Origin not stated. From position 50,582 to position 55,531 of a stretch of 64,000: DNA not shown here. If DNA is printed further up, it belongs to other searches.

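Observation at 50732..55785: START-like (SRPBCC) protein translationally coupled to a 1,549-aa periplasmic mega-sensor whose only output is a PP2C/SpoIIE phosphatase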

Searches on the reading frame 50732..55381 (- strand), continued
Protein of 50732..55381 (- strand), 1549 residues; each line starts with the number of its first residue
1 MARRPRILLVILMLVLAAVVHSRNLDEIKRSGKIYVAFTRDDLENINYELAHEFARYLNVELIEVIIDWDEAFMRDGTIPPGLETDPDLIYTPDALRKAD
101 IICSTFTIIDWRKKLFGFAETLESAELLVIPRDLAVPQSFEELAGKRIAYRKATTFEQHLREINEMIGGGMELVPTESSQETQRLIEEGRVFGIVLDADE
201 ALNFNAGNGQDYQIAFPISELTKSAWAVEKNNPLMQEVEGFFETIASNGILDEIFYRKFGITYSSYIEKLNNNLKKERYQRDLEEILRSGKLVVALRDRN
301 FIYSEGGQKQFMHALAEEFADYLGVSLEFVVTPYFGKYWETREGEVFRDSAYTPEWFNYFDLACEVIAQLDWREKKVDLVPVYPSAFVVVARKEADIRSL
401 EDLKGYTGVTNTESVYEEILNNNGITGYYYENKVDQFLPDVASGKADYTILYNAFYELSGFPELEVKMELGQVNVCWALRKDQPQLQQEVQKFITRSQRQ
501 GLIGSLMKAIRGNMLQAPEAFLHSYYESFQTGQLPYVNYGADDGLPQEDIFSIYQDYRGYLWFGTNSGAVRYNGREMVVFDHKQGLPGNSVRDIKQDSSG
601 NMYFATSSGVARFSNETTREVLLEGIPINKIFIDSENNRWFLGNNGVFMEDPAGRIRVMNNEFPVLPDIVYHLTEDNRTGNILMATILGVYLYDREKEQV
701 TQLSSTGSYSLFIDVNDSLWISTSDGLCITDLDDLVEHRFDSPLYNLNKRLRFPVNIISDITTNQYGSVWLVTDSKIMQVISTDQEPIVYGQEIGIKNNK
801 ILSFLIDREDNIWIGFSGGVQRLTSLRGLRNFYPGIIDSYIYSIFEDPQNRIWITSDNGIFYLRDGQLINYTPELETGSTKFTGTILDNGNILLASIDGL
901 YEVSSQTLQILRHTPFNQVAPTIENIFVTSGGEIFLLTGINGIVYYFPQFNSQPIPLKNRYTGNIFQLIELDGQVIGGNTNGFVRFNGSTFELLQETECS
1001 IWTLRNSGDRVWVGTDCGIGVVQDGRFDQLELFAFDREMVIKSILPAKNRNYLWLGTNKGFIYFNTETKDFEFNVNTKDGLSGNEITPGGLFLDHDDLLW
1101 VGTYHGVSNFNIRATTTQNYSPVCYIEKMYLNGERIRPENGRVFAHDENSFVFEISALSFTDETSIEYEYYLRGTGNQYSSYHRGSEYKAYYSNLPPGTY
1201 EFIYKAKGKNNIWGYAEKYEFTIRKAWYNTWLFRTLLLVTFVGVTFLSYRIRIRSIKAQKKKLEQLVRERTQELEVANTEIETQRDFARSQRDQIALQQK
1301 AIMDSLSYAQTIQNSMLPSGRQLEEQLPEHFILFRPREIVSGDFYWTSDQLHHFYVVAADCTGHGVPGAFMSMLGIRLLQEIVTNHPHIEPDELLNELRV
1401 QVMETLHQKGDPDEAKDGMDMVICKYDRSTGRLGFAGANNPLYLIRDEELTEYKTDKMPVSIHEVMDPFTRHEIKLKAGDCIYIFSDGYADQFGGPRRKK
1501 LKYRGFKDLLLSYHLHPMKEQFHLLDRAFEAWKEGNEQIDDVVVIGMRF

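Call 11: find_encoding_contigs(protein=P0020, flank=6000, max_places=2)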
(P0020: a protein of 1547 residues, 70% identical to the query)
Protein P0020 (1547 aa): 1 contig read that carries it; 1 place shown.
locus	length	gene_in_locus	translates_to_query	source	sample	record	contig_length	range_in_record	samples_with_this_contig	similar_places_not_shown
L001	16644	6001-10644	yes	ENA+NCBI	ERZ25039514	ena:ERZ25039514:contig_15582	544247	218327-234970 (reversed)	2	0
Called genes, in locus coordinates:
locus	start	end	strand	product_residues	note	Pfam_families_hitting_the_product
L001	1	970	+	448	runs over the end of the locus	PF05569:Peptidase_M56, PF03544:TonB_C (faint)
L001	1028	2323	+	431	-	PF14559:TPR_19 (faint), PF14561:TPR_20 (faint), PF00515:TPR_1 (faint), PF07719:TPR_2 (faint), PF13181:TPR_8 (faint), PF13424:TPR_12 (faint), PF25063:ARM_TT21_C, PF12895:ANAPC3 (weak), +7 more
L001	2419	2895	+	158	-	PF11026:DUF2721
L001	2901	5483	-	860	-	PF11369:DUF3160, PF18962:Por_Secre_tail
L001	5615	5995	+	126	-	PF08327:AHSA1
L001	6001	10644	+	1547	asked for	PF00497:SBP_bac_3 (faint), PF07494:Reg_prop (faint), PF07228:SpoIIE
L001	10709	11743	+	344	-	-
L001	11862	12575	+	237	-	PF03575:Peptidase_S51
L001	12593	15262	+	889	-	-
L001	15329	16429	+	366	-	PF00512:HisKA (weak), PF02518:HATPase_c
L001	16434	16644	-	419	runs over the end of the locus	PF01136:Peptidase_U32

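Call 12: find_encoding_contigs(protein=P0089, flank=6000, max_places=2)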
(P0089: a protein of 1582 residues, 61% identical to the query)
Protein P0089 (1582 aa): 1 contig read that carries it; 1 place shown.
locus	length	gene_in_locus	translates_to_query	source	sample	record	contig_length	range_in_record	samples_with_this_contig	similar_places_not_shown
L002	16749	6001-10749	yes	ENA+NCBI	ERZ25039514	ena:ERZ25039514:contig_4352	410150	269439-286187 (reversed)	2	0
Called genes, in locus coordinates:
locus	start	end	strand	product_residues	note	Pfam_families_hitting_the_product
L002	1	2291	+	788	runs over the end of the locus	PF13620:CarboxypepD_reg, PF13715:CarbopepD_reg_2, PF07715:Plug (weak), PF00593:TonB_dep_Rec_b-barrel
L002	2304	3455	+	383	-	PF00144:Beta-lactamase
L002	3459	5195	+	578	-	PF00144:Beta-lactamase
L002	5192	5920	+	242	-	PF09603:Fib_succ_major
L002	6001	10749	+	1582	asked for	PF00497:SBP_bac_3 (faint), PF07494:Reg_prop (faint), PF07495:Y_Y_Y (weak), PF07228:SpoIIE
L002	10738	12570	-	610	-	PF22842:Pel9A-like_beta_helix, PF21231:GH141_M (weak), PF13229:Beta_helix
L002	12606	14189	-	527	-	PF02310:B12-binding, PF04055:Radical_SAM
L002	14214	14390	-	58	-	-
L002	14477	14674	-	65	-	-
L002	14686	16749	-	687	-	PF13414:TPR_11 (faint), PF21033:RMD1-3 (faint), PF07719:TPR_2 (faint), PF13428:TPR_14 (faint), PF13431:TPR_17 (faint)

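Call 13: find_encoding_contigs(protein=P0118, flank=6000, max_places=2)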
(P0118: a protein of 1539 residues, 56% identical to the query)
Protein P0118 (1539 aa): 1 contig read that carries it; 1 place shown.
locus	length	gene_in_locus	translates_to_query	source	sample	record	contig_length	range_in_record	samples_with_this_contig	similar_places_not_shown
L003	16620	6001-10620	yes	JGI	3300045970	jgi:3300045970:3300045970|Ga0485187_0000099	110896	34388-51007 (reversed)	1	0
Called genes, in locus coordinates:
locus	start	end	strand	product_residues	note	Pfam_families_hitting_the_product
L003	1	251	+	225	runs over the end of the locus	PF01925:TauE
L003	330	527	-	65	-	-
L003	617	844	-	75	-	-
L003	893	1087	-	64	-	-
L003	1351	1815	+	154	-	PF11026:DUF2721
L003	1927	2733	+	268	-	-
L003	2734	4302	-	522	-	PF01935:DUF87, PF05872:HerA_C, PF10412:TrwB_AAD_bind (weak), PF00004:AAA (faint), PF13401:AAA_22 (faint)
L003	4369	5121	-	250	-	PF13280:WYL, PF25583:WCX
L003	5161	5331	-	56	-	-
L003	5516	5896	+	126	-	PF08327:AHSA1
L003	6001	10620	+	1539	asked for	PF00497:SBP_bac_3 (faint), PF07494:Reg_prop (faint), PF07228:SpoIIE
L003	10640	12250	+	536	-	PF00732:GMC_oxred_N, PF01266:DAO (faint), PF13450:NAD_binding_8 (faint), PF05199:GMC_oxred_C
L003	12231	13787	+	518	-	PF06452:CBM9_1, PF13472:Lipase_GDSL_2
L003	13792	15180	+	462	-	PF00171:Aldedh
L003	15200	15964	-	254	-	PF03372:Exo_endo_phos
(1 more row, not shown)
